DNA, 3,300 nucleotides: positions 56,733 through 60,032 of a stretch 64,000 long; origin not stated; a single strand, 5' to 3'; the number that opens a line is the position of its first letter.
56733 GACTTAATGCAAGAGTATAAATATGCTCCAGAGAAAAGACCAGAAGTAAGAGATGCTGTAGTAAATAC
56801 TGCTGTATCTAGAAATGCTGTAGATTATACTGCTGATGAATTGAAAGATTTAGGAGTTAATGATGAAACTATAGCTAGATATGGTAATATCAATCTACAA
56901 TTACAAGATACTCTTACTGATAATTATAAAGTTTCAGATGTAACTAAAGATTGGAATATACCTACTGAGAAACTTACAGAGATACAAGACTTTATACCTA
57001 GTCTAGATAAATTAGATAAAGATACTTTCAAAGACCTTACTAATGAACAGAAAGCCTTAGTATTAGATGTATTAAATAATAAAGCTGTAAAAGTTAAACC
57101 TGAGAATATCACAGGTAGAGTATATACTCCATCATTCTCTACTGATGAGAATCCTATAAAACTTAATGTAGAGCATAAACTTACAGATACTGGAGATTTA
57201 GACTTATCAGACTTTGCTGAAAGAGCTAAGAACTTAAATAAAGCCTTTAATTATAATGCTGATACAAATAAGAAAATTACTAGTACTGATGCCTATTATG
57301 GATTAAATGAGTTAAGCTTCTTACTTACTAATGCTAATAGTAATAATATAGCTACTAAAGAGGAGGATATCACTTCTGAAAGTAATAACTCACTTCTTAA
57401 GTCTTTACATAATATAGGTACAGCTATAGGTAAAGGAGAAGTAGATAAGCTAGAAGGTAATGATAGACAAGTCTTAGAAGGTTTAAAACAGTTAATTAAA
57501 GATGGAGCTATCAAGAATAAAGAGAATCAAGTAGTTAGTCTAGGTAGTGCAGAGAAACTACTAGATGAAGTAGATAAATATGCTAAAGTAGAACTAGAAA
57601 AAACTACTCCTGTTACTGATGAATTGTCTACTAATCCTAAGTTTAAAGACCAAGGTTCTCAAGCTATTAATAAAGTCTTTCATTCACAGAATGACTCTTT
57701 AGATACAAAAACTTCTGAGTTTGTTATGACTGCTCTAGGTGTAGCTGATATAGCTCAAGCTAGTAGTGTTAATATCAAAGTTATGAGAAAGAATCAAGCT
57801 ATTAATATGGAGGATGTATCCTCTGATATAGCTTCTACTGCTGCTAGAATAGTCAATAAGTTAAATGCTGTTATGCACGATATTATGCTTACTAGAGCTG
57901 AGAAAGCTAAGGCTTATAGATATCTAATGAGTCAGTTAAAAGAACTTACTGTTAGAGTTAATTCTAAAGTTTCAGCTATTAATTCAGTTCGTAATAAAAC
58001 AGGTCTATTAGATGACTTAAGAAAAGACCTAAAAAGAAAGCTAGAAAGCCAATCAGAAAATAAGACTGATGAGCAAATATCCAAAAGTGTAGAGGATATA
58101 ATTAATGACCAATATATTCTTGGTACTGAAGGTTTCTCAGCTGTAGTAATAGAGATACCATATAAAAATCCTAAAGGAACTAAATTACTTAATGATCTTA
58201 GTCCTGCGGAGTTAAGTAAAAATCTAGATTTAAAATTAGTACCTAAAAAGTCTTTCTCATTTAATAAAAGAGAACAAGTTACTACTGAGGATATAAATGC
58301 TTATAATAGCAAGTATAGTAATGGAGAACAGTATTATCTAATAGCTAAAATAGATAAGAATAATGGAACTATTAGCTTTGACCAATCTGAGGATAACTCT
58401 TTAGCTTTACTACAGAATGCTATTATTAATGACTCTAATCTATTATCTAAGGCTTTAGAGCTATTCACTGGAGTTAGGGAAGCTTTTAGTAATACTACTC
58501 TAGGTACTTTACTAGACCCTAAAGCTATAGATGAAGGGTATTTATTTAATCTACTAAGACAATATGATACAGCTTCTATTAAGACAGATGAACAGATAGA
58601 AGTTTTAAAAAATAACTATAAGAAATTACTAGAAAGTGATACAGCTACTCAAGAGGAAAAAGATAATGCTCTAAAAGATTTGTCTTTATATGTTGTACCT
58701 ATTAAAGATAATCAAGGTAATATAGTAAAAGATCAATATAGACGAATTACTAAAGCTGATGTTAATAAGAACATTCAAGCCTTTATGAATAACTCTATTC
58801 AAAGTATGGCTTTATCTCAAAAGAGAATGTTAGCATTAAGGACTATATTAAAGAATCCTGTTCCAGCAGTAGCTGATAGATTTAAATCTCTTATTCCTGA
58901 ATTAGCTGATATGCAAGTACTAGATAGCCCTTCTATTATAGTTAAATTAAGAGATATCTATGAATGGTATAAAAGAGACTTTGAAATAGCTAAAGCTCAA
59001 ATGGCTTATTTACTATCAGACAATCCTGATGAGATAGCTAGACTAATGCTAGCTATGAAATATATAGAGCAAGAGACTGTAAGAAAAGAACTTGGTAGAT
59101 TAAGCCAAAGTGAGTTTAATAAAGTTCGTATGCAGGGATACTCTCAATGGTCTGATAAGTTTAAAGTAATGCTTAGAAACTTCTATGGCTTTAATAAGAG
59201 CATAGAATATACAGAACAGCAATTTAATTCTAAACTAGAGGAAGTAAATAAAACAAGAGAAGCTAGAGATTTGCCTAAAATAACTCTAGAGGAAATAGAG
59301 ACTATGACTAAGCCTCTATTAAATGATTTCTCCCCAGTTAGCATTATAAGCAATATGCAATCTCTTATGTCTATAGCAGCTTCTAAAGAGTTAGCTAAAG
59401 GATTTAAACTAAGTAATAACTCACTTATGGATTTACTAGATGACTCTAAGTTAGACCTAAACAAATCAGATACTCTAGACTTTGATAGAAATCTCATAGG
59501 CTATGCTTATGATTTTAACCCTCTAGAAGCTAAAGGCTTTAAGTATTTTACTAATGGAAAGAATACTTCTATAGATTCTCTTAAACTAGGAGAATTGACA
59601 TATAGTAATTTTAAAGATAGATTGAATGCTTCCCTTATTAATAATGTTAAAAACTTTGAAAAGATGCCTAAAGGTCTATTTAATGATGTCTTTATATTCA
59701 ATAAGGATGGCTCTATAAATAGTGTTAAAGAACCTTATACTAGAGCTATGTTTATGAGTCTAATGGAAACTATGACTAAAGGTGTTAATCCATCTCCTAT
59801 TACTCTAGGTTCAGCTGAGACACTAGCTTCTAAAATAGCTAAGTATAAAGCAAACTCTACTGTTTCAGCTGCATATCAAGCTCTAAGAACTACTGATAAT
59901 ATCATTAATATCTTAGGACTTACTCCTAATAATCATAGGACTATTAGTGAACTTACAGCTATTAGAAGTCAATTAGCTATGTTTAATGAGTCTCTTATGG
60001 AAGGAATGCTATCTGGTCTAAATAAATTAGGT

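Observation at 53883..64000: Giant virion RNAP gene with catalytic motifs unusually far from the N-terminus, implying a protein well over 3400 aa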

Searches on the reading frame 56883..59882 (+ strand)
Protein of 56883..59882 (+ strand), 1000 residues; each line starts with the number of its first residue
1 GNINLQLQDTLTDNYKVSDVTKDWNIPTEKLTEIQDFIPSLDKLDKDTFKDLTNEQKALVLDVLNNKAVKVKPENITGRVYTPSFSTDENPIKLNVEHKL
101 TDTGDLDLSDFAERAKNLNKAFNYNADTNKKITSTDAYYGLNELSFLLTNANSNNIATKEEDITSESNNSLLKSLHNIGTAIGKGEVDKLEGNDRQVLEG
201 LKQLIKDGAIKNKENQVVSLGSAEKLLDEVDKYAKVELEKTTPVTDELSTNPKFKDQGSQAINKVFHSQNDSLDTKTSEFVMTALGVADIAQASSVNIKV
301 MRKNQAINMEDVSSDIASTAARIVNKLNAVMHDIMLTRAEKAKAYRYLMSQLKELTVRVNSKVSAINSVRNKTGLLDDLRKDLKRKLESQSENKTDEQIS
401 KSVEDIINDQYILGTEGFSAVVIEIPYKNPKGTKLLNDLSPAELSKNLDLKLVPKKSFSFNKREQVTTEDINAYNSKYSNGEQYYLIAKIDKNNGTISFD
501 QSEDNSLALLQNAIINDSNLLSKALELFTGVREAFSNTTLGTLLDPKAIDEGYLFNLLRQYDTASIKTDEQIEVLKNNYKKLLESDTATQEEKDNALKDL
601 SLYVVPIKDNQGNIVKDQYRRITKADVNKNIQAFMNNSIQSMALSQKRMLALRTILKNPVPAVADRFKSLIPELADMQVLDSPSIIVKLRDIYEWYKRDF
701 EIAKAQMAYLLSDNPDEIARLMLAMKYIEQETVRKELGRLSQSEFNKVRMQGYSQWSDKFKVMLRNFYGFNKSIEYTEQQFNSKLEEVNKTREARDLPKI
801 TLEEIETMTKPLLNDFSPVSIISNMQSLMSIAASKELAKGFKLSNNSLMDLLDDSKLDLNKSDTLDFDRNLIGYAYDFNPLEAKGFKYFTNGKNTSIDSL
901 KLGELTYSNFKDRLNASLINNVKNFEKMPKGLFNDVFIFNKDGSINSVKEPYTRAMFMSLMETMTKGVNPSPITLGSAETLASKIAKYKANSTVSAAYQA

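Call 23: search_protein_families(library=phrogs, proteins=[window:56883-59882:+], max_evalue=10)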
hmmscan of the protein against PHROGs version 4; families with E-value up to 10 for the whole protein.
window:56883-59882:+ (1000 aa): 1 family
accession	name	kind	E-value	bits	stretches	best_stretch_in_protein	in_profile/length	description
phrog_26325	-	unknown function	0.13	13.7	1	563-632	12-80/89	-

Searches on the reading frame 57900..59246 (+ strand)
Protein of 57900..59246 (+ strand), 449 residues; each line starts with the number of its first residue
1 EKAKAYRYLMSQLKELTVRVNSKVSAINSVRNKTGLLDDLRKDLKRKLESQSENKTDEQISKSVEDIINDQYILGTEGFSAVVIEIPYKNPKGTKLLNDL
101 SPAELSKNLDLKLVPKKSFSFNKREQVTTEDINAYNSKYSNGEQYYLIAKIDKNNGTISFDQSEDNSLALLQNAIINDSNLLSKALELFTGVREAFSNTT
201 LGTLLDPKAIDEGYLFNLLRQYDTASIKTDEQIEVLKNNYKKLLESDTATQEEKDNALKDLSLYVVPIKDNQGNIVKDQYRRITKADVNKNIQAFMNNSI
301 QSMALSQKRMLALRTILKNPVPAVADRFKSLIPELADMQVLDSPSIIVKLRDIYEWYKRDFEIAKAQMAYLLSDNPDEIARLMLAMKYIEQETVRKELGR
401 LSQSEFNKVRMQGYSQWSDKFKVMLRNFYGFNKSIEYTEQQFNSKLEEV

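Call 106: predict_structure(alignment_id=A4)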
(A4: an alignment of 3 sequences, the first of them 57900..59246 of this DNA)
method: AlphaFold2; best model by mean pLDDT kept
length: 449 residues; sequences in the alignment: 3
mean_pLDDT: 46.9   pTM: 0.31
mean pLDDT of the five models: 46.9, 45.2, 42.9, 40.6, 40.0
residues with pLDDT >= 90: 0; 70-90: 17; 50-70: 160; < 50: 272
segments of 3 or more residues with pLDDT < 50: 1-40, 67-127, 142-145, 153-157, 162-228, 284-299, 366-435
pLDDT, mean of each block of 10 residues (from residue 1): 28 32 28 36 56 60 51 35 44 36 35 31 45 53 51 49 44 38 37 43 34 29 37 70 76 62 59 57 48 47 57 63 57 56 63 60 49 41 37 38 42 38 43 53 60
secondary structure, 60 per line:
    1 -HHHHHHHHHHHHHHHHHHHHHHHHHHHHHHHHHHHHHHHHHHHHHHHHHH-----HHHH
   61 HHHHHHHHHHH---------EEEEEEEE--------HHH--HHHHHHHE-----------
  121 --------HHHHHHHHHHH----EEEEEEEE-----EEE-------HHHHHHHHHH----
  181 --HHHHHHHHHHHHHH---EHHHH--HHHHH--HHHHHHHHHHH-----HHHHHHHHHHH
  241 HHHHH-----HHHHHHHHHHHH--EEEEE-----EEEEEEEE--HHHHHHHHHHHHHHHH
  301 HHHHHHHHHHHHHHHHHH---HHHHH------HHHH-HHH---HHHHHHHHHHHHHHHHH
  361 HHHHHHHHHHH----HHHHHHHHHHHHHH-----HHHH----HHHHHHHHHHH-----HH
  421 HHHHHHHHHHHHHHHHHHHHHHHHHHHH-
elements in order: H2-51 H57-71 E81-88 H102-108 H129-139 E144-151 E157-159 H167-176 H183-196 H201-204 H207-211 H214-224 H230-245 H251-262 E265-269 E275-282 H285-318 H322-326 H333-336 H344-371 H376-389 H395-398 H403-413 H419-448
